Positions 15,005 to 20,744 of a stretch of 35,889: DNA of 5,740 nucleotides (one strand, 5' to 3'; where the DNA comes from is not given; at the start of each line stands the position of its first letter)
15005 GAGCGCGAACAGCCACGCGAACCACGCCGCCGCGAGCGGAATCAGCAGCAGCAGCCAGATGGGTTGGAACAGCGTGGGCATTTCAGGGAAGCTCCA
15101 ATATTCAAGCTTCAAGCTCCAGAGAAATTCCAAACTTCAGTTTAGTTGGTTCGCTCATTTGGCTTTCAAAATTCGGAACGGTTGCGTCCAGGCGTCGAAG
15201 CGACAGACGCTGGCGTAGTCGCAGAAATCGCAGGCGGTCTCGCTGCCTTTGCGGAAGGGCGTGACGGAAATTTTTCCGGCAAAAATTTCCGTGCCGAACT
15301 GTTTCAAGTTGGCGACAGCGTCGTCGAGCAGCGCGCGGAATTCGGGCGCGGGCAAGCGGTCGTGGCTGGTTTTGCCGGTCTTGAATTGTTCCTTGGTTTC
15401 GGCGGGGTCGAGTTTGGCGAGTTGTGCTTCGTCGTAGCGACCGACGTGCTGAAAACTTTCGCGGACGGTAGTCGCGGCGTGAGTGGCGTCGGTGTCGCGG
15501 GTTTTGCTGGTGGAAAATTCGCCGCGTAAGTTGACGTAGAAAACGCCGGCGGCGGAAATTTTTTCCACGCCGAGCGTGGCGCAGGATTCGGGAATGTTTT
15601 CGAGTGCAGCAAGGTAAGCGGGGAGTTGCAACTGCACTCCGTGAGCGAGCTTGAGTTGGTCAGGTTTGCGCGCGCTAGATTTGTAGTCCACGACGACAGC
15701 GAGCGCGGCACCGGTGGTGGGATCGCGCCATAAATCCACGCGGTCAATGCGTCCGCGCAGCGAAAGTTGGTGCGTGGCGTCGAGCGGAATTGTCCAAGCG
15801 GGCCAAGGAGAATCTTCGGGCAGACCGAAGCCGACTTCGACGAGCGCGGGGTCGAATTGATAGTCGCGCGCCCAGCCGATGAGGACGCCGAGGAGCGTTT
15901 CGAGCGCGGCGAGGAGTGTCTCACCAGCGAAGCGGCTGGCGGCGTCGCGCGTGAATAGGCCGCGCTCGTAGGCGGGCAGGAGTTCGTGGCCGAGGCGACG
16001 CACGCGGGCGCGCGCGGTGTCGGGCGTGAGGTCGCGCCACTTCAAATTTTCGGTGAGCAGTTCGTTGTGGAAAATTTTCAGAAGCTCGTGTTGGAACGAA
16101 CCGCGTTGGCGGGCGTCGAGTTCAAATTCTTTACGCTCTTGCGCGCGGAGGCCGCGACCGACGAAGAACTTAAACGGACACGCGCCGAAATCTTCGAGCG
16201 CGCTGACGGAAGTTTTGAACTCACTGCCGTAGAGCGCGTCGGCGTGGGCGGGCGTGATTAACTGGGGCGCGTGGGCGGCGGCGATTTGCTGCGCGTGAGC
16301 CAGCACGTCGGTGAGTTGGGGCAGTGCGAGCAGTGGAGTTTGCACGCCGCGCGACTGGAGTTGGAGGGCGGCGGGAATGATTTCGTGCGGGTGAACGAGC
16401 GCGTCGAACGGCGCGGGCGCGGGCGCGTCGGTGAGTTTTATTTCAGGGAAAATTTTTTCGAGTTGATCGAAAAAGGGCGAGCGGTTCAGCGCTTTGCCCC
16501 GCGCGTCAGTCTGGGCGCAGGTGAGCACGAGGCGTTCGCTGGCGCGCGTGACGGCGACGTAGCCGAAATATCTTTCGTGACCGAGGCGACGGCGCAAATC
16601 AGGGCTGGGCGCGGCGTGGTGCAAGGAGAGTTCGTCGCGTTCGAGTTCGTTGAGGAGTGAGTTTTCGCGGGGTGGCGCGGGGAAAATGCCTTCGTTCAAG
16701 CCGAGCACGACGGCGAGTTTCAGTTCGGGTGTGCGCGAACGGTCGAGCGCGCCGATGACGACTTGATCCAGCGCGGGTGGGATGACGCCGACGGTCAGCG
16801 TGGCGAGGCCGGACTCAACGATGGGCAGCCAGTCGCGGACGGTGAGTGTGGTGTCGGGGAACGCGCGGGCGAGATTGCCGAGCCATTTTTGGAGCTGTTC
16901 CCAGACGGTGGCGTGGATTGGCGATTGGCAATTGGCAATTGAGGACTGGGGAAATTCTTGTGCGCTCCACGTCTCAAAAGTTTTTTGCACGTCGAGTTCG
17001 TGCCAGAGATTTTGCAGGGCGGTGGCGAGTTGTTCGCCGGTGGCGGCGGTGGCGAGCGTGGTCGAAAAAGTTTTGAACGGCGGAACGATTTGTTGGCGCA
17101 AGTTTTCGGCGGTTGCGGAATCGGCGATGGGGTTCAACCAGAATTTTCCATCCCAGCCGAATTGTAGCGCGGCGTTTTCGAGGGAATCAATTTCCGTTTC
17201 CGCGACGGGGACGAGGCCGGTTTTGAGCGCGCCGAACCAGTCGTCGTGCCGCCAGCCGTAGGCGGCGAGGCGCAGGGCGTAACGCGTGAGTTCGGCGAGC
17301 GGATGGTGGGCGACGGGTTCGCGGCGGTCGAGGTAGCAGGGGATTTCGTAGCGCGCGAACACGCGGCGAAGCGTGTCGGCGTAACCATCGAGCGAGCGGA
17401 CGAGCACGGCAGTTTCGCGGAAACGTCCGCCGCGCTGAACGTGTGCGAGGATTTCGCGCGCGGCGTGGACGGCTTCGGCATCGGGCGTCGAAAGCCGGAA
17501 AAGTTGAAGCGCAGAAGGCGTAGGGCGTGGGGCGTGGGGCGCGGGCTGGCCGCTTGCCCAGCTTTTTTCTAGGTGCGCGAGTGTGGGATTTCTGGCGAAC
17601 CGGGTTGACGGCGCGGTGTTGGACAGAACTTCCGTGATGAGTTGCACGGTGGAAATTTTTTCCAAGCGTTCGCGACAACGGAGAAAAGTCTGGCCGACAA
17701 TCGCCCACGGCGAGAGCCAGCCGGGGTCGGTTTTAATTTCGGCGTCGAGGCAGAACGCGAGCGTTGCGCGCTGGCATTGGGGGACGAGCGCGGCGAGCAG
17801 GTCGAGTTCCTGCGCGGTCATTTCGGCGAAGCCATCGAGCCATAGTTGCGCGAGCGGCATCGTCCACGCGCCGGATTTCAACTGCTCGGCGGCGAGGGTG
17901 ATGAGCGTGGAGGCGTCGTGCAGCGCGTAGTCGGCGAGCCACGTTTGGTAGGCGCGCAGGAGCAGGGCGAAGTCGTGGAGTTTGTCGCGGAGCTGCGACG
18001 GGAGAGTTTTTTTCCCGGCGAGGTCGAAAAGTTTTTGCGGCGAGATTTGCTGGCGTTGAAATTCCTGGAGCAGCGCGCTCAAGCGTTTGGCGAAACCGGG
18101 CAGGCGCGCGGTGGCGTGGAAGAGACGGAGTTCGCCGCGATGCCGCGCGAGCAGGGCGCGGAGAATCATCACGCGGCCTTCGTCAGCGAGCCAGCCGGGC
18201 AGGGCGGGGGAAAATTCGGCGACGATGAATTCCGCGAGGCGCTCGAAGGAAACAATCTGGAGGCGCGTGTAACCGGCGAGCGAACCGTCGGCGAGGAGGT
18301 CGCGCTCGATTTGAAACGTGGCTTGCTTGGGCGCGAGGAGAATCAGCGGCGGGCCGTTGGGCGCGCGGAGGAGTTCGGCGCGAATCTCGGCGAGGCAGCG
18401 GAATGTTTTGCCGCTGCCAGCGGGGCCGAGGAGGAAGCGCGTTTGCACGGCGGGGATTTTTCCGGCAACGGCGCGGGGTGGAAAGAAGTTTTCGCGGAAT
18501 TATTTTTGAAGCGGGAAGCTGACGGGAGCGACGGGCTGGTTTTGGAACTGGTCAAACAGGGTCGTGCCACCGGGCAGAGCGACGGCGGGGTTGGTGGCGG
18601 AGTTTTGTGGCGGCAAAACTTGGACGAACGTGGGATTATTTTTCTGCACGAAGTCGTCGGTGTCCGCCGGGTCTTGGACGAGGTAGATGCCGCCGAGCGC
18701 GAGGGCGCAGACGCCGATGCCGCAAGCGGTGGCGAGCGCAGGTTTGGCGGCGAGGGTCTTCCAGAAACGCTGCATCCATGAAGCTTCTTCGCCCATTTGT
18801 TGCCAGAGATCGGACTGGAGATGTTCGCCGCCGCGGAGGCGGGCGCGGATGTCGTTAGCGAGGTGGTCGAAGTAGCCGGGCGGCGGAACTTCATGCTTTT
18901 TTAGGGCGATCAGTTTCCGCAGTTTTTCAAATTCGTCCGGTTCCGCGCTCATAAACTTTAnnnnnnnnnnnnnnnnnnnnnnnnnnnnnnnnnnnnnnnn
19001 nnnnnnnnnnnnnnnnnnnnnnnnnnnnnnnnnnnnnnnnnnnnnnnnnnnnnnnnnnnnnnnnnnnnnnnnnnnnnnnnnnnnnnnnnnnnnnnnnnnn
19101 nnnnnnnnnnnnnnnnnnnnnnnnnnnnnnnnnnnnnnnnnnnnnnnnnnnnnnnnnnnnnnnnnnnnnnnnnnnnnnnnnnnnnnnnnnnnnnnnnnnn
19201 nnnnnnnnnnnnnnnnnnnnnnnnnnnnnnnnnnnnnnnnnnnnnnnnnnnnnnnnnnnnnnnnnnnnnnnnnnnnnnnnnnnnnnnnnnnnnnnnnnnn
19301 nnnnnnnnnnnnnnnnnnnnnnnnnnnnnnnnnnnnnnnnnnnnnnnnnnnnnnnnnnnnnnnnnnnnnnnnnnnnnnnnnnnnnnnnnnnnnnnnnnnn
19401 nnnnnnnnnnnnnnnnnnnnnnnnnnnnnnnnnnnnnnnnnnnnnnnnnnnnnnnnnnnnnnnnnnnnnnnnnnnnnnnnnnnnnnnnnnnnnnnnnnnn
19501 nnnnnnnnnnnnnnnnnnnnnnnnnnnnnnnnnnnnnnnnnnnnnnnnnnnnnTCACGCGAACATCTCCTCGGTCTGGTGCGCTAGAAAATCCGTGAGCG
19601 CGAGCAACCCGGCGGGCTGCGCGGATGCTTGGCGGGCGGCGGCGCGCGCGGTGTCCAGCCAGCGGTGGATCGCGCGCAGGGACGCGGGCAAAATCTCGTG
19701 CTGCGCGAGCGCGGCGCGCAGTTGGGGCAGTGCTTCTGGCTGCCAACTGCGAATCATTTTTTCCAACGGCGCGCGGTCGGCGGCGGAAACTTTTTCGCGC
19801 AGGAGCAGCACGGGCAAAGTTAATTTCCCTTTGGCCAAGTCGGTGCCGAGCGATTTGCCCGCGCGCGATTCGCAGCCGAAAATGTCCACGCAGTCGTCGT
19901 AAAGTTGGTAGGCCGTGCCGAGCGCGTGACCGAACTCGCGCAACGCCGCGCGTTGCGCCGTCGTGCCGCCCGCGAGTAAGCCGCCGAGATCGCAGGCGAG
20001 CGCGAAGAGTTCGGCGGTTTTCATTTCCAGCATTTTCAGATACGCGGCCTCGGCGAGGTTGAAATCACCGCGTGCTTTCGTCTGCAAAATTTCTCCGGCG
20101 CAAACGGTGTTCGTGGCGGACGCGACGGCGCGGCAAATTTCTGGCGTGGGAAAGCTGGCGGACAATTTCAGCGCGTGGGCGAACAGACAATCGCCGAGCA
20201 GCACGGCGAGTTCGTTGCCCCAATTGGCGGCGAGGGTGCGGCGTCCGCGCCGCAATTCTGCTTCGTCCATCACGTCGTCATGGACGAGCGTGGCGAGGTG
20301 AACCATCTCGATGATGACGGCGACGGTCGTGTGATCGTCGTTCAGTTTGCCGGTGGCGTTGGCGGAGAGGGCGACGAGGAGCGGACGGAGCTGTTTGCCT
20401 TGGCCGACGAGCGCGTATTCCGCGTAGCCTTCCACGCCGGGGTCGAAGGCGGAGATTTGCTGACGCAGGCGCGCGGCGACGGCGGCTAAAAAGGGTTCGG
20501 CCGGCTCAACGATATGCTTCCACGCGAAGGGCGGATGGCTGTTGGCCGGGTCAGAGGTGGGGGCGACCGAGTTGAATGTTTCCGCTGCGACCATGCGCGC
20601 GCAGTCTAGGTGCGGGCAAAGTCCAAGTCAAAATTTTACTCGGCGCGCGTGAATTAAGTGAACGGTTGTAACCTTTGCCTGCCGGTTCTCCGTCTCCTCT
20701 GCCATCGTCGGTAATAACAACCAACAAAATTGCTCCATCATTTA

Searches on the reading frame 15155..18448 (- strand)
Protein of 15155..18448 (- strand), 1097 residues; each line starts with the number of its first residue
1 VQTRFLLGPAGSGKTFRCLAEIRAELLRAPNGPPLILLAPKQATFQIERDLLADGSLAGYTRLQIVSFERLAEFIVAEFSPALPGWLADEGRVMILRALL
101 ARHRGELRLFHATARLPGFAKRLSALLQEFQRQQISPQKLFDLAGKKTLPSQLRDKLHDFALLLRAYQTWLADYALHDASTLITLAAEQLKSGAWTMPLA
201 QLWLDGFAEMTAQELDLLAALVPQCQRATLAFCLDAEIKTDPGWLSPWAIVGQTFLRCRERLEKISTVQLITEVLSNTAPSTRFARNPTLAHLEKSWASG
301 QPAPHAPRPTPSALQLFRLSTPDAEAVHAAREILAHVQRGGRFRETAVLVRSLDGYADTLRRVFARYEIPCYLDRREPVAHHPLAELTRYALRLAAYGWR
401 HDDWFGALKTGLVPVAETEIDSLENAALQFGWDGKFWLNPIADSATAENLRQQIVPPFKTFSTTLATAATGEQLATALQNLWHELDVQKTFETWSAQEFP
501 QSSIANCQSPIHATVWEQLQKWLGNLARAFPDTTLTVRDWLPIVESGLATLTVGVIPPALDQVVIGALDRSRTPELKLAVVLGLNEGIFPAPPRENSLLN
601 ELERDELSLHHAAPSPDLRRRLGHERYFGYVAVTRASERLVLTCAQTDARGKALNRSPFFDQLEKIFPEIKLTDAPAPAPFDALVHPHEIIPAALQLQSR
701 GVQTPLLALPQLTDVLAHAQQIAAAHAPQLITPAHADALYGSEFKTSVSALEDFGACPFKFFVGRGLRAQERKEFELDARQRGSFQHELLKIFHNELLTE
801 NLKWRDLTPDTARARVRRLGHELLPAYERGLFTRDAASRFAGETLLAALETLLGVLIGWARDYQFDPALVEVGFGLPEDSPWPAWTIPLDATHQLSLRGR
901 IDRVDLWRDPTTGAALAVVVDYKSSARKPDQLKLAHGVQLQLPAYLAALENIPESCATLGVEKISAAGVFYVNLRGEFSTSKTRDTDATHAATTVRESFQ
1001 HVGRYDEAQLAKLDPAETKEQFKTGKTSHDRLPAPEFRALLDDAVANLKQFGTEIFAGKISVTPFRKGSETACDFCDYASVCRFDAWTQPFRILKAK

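Call 39: search_protein_families(library=pfam, proteins=[window:15155-18448:-], max_evalue=0.00001)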
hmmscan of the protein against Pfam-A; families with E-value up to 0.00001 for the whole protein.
window:15155-18448:- (1097 aa): 2 families
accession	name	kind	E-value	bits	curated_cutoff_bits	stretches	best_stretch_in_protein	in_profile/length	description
PF21445.3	ADDB_N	-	4.4e-61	207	26.6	1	5-294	1-290/290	ADDB, N-terminal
PF12705.13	PDDEXK_1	-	1.5e-35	123.8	22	1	746-1083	2-247/247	PD-(D/E)XK nuclease superfamily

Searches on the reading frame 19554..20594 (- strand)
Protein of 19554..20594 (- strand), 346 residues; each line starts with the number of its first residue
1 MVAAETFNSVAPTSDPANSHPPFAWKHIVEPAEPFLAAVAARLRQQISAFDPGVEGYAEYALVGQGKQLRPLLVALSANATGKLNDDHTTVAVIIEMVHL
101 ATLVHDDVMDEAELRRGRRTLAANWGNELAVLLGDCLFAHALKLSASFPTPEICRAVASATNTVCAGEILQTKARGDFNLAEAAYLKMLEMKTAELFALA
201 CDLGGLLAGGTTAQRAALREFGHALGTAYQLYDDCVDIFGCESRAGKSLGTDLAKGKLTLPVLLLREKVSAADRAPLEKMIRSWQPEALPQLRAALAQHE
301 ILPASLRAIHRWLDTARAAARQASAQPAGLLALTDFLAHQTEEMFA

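Call 88: search_protein_families(library=pfam, proteins=[window:19554-20594:-], max_evalue=0.0001)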
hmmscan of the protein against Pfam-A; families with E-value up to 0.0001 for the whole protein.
window:19554-20594:- (346 aa): 1 family
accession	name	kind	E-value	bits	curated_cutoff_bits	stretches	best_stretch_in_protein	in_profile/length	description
PF00348.22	polyprenyl_synt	-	1.2e-65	221.6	27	1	56-288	6-240/251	Polyprenyl synthetase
